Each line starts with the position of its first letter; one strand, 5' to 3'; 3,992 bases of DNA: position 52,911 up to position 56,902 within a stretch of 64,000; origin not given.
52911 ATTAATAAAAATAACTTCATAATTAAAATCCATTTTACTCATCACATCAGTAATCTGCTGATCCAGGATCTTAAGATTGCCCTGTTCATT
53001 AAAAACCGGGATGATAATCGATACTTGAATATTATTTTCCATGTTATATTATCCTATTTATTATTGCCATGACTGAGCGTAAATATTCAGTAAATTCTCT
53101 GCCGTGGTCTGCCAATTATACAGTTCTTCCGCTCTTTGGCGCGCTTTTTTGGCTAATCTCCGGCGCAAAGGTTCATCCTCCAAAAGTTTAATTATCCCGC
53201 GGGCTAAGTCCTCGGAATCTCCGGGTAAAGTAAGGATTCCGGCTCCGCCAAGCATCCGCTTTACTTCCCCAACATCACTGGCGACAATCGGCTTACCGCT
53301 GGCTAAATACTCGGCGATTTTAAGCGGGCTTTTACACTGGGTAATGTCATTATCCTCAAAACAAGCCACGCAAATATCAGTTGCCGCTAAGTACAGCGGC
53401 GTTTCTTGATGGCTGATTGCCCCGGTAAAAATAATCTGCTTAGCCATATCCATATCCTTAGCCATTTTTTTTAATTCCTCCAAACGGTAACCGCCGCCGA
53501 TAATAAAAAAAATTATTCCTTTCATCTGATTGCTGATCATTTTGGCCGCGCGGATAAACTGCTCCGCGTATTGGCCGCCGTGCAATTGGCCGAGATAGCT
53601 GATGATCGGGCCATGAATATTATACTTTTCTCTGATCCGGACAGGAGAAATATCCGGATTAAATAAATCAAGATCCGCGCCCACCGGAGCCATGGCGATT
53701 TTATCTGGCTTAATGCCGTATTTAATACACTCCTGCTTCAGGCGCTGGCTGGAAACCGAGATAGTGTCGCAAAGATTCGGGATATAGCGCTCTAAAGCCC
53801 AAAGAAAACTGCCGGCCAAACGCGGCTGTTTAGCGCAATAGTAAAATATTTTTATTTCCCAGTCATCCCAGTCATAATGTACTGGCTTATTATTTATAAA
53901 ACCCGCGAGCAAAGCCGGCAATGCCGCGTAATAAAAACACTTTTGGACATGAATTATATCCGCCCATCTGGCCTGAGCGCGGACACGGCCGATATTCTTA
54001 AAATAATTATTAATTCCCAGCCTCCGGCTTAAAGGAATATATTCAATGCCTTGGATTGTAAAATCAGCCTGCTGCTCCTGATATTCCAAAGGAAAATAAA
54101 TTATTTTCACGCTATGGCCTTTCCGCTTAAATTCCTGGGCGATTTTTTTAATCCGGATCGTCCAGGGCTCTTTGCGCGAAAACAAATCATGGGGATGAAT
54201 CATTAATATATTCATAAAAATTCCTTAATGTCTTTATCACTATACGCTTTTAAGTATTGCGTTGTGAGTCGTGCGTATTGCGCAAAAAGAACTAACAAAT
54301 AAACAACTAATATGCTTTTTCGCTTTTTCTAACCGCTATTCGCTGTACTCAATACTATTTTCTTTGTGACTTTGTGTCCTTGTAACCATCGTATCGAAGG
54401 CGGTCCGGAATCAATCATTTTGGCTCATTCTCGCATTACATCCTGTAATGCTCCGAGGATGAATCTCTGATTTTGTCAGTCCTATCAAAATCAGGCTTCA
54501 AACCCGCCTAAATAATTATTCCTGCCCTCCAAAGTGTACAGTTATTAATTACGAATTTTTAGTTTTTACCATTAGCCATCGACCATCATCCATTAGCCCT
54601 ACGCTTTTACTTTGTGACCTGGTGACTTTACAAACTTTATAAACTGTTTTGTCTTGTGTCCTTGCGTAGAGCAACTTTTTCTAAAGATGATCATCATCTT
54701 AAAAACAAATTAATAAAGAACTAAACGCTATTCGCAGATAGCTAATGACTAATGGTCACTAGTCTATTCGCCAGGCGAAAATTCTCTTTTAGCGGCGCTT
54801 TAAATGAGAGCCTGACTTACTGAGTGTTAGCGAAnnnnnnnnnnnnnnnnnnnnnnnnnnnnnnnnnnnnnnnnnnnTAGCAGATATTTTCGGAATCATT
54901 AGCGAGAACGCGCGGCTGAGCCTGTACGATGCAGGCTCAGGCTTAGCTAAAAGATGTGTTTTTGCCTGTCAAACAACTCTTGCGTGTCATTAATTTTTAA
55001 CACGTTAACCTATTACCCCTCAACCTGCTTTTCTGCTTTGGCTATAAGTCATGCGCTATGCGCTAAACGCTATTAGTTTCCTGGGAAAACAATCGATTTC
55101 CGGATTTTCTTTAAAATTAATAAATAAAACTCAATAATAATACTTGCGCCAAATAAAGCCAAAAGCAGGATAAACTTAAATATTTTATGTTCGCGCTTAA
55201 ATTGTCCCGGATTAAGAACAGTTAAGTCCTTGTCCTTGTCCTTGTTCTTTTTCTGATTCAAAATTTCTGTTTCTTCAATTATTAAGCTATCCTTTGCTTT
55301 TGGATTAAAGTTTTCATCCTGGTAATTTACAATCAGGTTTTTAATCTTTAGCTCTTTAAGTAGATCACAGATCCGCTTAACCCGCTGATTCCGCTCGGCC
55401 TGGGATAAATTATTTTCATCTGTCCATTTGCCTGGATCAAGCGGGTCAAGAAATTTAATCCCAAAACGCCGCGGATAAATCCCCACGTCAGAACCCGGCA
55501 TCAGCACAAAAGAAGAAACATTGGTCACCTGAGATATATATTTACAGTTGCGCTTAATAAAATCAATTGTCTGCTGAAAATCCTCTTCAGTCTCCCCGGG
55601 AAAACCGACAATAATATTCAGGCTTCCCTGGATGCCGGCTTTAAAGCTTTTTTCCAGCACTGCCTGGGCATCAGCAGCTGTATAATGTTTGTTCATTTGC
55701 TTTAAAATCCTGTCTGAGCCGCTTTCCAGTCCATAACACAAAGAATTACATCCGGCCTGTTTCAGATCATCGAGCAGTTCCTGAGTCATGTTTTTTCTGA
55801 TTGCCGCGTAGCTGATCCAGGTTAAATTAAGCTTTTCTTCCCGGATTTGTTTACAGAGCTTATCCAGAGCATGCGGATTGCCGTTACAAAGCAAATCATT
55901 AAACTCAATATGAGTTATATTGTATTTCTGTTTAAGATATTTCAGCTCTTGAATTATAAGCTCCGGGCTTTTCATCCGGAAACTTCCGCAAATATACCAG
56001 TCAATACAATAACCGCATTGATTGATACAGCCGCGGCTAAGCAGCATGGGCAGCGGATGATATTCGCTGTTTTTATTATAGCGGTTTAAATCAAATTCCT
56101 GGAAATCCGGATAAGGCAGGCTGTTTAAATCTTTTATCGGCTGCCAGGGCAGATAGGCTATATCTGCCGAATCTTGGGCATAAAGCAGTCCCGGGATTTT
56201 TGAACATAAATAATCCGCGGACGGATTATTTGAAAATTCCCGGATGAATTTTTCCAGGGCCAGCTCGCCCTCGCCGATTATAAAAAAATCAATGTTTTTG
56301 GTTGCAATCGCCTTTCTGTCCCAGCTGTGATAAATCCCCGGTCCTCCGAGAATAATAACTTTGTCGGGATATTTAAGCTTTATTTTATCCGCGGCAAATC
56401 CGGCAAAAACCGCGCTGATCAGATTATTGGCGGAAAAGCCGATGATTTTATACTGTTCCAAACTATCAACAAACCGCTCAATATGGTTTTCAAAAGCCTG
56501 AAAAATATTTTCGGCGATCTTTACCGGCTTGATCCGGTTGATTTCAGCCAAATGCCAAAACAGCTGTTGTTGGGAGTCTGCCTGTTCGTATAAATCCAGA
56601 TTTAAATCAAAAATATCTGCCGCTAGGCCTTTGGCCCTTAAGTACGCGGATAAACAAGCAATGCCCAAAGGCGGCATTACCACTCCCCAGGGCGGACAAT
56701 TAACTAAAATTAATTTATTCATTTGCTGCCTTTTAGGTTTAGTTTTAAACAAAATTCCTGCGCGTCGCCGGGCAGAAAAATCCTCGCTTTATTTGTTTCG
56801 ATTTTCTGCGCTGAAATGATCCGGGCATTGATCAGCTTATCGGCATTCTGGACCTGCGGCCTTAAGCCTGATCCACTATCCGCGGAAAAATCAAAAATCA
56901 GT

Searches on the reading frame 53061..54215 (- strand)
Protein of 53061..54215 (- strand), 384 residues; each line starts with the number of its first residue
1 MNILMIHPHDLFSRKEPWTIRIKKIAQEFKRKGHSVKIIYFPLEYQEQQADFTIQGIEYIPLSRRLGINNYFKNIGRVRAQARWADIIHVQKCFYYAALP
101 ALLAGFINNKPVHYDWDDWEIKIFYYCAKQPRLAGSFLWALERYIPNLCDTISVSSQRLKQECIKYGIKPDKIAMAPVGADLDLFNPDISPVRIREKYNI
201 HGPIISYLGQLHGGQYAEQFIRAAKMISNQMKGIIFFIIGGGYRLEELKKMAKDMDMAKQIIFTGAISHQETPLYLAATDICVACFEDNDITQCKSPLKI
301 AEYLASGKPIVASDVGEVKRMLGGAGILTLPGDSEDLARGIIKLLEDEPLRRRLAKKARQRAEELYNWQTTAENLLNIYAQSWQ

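Call 4: search_protein_families(library=pfam, proteins=[window:53061-54215:-], max_evalue=0.01)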
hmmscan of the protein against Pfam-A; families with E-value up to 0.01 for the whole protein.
window:53061-54215:- (384 aa): 5 families
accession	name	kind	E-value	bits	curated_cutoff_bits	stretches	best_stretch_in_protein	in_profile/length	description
PF00534.26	Glycos_transf_1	-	4e-23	82.3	26.4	1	197-361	8-172/172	Glycosyl transferases group 1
PF13692.12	Glyco_trans_1_4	-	7.2e-22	78.6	27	1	203-347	2-142/142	Glycosyl transferases group 1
PF13439.12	Glyco_transf_4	-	2.9e-15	57.2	28.5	1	22-183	8-169/170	Glycosyltransferase Family 4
PF13579.12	Glyco_trans_4_4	-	3.4e-11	44.2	29.7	1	21-179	6-158/158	Glycosyl transferase 4-like domain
PF13524.12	Glyco_trans_1_2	-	1.9e-10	41.3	25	1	232-376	13-143/144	Glycosyl transferase-like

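Call 40: search_protein_families(library=ncbifam, proteins=[window:53061-54215:-], max_evalue=0.001)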
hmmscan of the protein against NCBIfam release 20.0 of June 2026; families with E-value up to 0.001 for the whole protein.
window:53061-54215:- (384 aa): 25 families
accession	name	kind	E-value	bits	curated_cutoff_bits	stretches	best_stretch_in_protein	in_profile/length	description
TIGR04063.1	stp3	hypoth_equivalog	1.6e-32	112.9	442.05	1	85-381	93-394/397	TIGR04063 family PEP-CTERM/XrtA system glycosyltransferase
NF007640.0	PRK10307.1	subfamily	3.5e-19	69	276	1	136-375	159-400/411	WcaI family glycosyltransferase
TIGR03449.1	mycothiol_MshA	equivalog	3.9e-17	62.2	462.5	1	150-382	166-403/406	D-inositol-3-phosphate glycosyltransferase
NF041876.1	EPS_EpsE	equivalog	3.5e-16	59.4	400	1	156-375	169-389/389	exopolysaccharide biosynthesis GT4 family glycosyltransferase EpsE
TIGR03088.1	stp2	hypoth_equivalog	9.2e-15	54.5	409.05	1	165-381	154-372/374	TIGR03088 family PEP-CTERM/XrtA system glycosyltransferase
NF038298.1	EPS_HpsO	equivalog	2.1e-14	53.1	575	1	141-381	139-386/388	hormogonium polysaccharide biosynthesis glycosyltransferase HpsO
NF053787.1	GlcN_PG_synth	equivalog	3.1e-13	49.3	480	1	138-381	130-358/361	N-acetylglucosaminyl phosphatidylglycerol synthase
TIGR03999.1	thiol_BshA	equivalog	6e-13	48.5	273.7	1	144-381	140-372/375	N-acetyl-alpha-D-glucosaminyl L-malate synthase BshA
NF047676.1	TeichurnBiosyTuaH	equivalog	7.9e-13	48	550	1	94-376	104-381/384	teichuronic acid biosynthesis protein TuaH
TIGR02149.1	glgA_Coryne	subfamily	2.1e-12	46.9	302.4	1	129-380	123-388/391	glycogen synthase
NF047684.1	TeichurnBiosyTuaC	equivalog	8.1e-12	44.8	550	1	156-381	172-388/391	teichuronic acid biosynthesis protein TuaC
TIGR04157.1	glyco_rSAM_CFB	subfamily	5e-11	42.2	400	1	150-379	171-406/406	TIGR04157 family glycosyltransferase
TIGR04047.1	MSMEG_0565_glyc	hypoth_equivalog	5.5e-09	35.6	259.85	1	194-380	184-372/373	MSMEG_0565 family glycosyltransferase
NF050056.1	ProtGlycPglH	equivalog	7.5e-09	35.1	600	1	204-378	181-349/354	GalNAc-alpha-(1->4)-GalNAc-alpha-(1->3)-diNAcBac-PP-undecaprenol alpha-1,4-N-acetyl-D-galactosaminyltransferase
TIGR03087.1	stp1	hypoth_equivalog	1.2e-08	34.6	316.65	1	137-380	161-395/397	TIGR03087 family PEP-CTERM/XrtA system glycosyltransferase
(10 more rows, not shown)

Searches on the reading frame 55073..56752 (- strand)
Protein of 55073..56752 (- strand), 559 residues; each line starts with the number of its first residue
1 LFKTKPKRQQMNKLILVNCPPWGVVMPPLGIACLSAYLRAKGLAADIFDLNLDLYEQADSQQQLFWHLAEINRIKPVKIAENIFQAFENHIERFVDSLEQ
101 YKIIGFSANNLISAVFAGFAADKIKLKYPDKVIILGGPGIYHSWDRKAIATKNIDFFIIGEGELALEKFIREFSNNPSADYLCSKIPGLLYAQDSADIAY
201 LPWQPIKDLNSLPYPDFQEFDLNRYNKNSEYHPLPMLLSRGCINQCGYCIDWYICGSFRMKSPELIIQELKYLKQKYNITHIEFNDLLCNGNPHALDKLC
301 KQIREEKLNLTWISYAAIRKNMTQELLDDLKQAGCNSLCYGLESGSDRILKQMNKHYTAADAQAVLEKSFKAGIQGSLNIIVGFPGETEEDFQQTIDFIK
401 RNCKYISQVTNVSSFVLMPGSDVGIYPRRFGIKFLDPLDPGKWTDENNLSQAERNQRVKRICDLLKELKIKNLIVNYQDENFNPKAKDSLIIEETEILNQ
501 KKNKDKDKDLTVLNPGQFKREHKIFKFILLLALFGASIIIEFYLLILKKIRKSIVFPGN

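Call 4: search_protein_families(library=pfam, proteins=[window:55073-56752:-], max_evalue=0.01)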
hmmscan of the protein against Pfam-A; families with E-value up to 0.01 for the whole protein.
window:55073-56752:- (559 aa): 2 families
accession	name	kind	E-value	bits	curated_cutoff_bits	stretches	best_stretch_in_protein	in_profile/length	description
PF04055.27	Radical_SAM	-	2.3e-24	86.9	29.5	1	237-399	2-166/166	Radical SAM superfamily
PF02310.24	B12-binding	-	3.3e-06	27.4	32.1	0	91-169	40-120/121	B12 binding domain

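Call 40: search_protein_families(library=ncbifam, proteins=[window:55073-56752:-], max_evalue=0.001)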
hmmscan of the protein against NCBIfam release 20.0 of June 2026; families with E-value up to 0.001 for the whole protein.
window:55073-56752:- (559 aa): 31 families (the best 25 are shown)
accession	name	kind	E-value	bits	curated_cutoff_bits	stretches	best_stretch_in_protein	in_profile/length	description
TIGR03975.1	rSAM_ocin_1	subfamily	1.2e-45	156.2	281.85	1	82-400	108-428/606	RiPP maturation radical SAM C-methyltransferase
TIGR04479.1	bcpD_PhpK_rSAM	subfamily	4.9e-34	117.6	600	1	85-401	93-408/504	PhpK family radical SAM P-methyltransferase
NF050148.1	rSAM_ApyD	equivalog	2e-30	105.8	750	1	102-419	76-383/645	RiPP biosynthesis radical SAM protein ApyD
TIGR03471.1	HpnJ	equivalog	8.9e-29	100.7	577.6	1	121-404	88-367/472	hopanoid biosynthesis associated radical SAM protein HpnJ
TIGR04072.2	rSAM_ladder_B12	equivalog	3.6e-28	98.4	360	1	28-401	18-348/443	lipid biosynthesis B12-binding/radical SAM protein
NF038361.1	rSAM_Sden_1168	equivalog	1.9e-27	96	575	1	25-421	82-467/560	Sden_1168 family B12-binding radical SAM P-methyltransferase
TIGR02026.1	BchE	equivalog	1.3e-26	93.5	481.35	1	127-397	89-360/497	magnesium-protoporphyrin IX monomethyl ester anaerobic oxidative cyclase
TIGR04013.1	B12_SAM_MJ_1487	hypoth_equivalog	3.9e-26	91.8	251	1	101-422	44-352/382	TIGR04013 family B12-binding domain/radical SAM domain-containing protein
TIGR04385.1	B12_rSAM_cofa1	equivalog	1.4e-24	87.2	450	1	122-417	91-379/438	B12 lower ligand biosynthesis radical SAM protein BzaD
TIGR00089.1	TIGR00089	subfamily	2.5e-23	82.6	251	1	237-401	144-317/429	MiaB/RimO family radical SAM methylthiotransferase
TIGR04014.1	B12_SAM_MJ_0865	equivalog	1.5e-20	73.4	360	1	151-400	87-334/434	methyl-coenzyme M reductase glutamine C-methyltransferase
TIGR01579.1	MiaB-like-C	equivalog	5.9e-20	71.9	357.05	1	240-401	147-317/416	tRNA (N(6)-L-threonylcarbamoyladenosine(37)-C(2))-methylthiotransferase MtaB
TIGR01574.1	miaB-methiolase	equivalog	6.9e-18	64.9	355.3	1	238-400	150-323/437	tRNA (N6-isopentenyl adenosine(37)-C2)-methylthiotransferase MiaB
TIGR01578.1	MiaB-like-B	hypoth_equivalog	1.3e-16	60.4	314.7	1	225-402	128-312/421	tRNA (N(6)-L-threonylcarbamoyladenosine(37)-C(2))-methylthiotransferase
NF040546.1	rSAM_CUAEP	equivalog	1.2e-15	57.2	500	1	117-443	64-382/468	CUAEP/CCAEP-tail radical SAM (seleno)protein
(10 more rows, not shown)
